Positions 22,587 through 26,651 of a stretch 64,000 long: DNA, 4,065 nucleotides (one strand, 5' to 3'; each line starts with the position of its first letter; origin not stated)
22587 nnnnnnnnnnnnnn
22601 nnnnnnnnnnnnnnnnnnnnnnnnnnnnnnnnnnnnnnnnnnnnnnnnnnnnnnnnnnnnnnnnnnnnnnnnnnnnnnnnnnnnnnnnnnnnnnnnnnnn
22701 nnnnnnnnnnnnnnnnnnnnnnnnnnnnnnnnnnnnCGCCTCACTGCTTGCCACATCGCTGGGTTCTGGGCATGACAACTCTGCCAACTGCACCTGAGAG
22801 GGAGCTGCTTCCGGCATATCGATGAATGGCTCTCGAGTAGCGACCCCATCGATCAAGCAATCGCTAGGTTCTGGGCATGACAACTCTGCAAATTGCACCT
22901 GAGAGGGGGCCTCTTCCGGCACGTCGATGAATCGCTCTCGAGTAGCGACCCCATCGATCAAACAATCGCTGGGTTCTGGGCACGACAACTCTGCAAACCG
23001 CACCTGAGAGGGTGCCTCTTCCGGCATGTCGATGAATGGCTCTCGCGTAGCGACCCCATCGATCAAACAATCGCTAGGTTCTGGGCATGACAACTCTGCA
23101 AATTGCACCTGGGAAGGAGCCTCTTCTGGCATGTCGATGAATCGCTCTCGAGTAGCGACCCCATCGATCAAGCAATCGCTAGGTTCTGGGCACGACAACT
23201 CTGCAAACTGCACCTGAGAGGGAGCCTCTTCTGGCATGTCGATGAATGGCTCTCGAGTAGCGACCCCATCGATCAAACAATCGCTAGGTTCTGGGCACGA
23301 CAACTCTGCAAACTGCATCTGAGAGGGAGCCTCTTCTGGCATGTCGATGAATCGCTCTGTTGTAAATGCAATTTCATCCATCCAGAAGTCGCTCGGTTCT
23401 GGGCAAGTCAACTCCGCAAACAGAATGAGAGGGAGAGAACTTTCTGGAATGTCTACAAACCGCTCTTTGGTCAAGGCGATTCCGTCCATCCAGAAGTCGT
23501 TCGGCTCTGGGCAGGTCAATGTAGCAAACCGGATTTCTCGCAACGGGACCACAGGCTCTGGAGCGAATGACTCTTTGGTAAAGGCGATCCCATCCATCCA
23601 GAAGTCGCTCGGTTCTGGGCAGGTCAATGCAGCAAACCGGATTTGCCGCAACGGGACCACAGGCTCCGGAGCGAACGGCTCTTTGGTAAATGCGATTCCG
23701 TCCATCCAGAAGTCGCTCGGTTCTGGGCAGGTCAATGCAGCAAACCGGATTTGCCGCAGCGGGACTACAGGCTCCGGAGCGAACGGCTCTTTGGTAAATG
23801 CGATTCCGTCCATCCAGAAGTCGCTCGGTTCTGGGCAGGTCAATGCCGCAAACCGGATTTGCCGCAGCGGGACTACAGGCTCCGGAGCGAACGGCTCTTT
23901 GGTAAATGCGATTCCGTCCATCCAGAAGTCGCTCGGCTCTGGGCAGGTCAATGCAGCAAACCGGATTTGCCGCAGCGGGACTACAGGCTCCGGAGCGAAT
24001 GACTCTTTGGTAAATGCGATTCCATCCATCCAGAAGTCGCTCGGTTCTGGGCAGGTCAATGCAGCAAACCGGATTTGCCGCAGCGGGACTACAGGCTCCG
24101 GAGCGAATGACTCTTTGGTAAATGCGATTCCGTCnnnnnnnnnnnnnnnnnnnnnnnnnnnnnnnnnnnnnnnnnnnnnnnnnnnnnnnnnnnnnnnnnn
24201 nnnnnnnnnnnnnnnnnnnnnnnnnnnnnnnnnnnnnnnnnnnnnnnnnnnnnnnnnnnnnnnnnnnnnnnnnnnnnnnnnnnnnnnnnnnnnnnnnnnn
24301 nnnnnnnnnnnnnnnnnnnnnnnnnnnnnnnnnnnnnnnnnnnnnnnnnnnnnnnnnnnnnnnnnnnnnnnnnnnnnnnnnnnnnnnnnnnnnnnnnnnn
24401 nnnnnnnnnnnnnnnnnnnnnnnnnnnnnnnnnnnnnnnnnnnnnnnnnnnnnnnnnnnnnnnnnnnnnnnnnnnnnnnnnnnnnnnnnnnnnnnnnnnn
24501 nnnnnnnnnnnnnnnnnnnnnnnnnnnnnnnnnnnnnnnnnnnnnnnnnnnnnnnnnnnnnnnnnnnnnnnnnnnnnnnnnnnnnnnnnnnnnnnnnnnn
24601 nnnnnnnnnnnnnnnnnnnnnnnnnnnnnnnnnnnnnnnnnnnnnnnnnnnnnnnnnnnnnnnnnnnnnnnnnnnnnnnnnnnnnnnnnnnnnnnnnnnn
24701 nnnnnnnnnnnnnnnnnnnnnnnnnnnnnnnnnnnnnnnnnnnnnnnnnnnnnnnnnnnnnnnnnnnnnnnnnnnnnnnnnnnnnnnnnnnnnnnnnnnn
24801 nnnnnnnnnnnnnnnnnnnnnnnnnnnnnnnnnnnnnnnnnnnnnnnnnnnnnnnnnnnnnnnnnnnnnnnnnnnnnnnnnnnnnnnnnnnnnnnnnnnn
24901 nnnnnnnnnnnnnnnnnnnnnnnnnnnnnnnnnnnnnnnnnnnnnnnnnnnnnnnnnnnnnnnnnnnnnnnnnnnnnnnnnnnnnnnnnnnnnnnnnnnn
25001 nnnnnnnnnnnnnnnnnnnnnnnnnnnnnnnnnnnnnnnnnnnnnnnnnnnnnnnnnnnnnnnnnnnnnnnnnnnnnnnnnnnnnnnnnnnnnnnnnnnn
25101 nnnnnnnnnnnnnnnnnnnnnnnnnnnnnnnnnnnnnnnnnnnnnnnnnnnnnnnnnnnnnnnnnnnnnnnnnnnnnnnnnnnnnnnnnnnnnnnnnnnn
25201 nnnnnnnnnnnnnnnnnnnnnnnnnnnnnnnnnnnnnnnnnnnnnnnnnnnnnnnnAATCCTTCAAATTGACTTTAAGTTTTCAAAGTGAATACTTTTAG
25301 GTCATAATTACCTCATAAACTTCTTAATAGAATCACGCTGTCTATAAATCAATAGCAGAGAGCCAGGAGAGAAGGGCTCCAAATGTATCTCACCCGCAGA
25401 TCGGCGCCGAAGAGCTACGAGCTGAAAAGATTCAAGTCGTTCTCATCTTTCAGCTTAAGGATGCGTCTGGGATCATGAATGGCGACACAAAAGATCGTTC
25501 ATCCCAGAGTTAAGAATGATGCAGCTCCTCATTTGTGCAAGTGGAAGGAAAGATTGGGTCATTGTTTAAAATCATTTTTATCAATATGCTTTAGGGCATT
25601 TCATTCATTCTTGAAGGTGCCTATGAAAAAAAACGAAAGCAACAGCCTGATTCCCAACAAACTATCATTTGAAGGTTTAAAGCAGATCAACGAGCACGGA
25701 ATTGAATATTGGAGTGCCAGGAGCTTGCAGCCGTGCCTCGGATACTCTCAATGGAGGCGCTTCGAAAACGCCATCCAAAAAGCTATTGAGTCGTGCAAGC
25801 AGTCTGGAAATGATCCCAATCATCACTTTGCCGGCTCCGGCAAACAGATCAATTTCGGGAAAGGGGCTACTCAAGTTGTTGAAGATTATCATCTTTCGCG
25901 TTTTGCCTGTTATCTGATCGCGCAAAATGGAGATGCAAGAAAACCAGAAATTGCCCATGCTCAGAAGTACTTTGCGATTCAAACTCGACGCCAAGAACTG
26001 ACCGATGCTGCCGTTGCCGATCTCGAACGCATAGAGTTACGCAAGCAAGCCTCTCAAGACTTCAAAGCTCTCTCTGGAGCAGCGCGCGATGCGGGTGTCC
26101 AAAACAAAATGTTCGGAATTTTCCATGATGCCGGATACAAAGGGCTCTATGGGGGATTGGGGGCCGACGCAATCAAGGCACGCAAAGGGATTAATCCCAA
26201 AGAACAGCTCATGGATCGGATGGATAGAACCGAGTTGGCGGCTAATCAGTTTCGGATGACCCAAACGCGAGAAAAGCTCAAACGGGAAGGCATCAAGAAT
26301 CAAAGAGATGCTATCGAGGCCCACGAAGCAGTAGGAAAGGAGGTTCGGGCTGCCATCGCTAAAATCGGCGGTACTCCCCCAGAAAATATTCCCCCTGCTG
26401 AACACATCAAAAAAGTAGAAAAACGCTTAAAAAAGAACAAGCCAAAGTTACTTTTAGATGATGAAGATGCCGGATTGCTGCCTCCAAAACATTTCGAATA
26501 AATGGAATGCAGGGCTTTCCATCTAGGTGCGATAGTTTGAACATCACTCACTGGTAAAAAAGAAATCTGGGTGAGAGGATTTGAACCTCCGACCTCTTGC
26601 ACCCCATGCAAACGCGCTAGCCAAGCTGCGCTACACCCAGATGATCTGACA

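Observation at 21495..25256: Inverse-autotransporter-type barrel at the C-terminus with no passenger after it and ~660 aa of Cys-bearing tandem repeats before it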

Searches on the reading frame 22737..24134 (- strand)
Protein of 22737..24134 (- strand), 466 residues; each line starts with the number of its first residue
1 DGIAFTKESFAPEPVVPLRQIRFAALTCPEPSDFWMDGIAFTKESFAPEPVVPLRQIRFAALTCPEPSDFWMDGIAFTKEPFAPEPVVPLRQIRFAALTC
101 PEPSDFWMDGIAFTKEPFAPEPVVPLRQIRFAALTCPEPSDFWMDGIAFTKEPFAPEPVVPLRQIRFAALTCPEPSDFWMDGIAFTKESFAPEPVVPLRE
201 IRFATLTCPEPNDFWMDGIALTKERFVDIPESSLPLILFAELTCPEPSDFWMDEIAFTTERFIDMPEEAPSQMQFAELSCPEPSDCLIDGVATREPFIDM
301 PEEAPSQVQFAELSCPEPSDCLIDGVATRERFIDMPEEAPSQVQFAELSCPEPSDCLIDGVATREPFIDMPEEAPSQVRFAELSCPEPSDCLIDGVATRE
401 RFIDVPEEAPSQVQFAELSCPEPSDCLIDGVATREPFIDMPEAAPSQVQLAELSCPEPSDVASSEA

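Call 61: predict_structure(protein=window:22737-24134:-)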
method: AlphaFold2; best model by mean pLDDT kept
length: 466 residues; sequences in the alignment: 1
mean_pLDDT: 63.6   pTM: 0.59
mean pLDDT of the five models: 63.6, 53.4, 47.5, 43.3, 41.5
residues with pLDDT >= 90: 0; 70-90: 149; 50-70: 247; < 50: 70
segments of 3 or more residues with pLDDT < 50: 258-266, 283-286, 295-300, 330-335, 365-370, 400-405, 436-441, 458-466
pLDDT, mean of each block of 10 residues (from residue 1): 71 69 82 78 70 75 74 74 64 80 69 66 70 74 71 61 78 70 62 61 79 65 53 63 66 52 46 63 49 44 65 60 51 53 74 54 49 70 63 55 51 73 58 47 60 57 40
secondary structure, 60 per line:
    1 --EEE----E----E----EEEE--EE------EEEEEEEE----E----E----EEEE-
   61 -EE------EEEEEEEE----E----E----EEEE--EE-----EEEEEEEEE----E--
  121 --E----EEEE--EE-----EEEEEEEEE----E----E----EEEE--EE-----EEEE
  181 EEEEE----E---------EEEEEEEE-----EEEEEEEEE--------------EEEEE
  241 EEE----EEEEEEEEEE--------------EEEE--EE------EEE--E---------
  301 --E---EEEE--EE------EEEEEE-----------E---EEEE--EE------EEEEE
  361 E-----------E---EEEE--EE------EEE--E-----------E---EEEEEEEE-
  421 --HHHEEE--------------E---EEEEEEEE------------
elements in order: E3-5 E20-23 E34-41 E56-59 E70-77 E92-95 E105-113 E128-131 E141-149 E164-167 E177-185 E200-207 E213-221 E236-243 E248-257 E272-275 E286-288 E307-310 E321-326 E342-345 E356-361 E377-380 E391-393 E412-419 E426-428 E447-454

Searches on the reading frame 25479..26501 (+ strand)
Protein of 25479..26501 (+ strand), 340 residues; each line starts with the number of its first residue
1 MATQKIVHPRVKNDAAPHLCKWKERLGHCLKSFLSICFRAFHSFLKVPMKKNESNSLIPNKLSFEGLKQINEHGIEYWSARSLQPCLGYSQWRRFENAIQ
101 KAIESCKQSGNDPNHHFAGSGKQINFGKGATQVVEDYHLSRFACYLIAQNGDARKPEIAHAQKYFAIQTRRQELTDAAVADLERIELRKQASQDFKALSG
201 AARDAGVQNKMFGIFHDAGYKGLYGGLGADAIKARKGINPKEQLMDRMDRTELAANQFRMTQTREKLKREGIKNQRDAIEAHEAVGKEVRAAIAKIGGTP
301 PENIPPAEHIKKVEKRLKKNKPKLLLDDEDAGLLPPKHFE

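Call 24: search_protein_families(library=pfam, proteins=[window:25479-26501:+], max_evalue=0.01)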
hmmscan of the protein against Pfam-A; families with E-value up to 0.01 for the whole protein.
window:25479-26501:+ (340 aa): 1 family
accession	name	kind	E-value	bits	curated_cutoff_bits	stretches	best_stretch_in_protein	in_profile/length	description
PF02498.22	Bro-N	-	2.1e-08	35.1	25.6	1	70-163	5-93/96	BRO family, N-terminal domain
